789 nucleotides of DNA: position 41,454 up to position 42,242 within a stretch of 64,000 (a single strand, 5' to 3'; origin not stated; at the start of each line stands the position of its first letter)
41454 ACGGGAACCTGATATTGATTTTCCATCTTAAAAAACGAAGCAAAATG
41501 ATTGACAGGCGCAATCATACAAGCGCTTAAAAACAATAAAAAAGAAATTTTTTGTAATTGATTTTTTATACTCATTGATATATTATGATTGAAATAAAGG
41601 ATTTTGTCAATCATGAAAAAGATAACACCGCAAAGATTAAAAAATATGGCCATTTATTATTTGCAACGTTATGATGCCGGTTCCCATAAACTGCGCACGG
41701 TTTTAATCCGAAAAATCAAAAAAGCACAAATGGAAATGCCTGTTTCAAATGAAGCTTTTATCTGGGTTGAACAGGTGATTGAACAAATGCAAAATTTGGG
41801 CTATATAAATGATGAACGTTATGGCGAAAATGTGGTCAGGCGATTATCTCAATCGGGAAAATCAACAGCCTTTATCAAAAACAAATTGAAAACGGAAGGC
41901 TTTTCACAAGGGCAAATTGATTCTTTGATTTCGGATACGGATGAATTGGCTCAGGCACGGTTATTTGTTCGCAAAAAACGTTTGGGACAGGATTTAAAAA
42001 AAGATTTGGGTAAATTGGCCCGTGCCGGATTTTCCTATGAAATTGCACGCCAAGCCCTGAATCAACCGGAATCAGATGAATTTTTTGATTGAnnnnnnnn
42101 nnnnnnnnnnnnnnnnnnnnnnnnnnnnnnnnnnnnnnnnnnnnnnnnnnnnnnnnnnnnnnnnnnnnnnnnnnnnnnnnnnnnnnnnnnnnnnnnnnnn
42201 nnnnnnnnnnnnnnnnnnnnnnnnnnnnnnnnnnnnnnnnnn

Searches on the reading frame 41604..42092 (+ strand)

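Call 17: search_protein_families(library=pfam, proteins=[window:41604-42092:+], max_evalue=0.001)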
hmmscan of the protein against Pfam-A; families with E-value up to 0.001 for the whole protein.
window:41604-42092:+ (162 aa): 3 families
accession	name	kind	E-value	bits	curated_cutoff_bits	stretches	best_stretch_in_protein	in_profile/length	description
PF02631.22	RecX_HTH2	-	2.7e-05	24.7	26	1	69-106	1-39/42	RecX, second three-helix domain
PF05396.16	Phage_T7_Capsid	-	0.00082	20.2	27.1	0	87-118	35-67/188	Phage T7 capsid assembly protein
PF21982.2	RecX_HTH1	-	0.00096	19.5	26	0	78-109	6-37/40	RecX, first three-helix domain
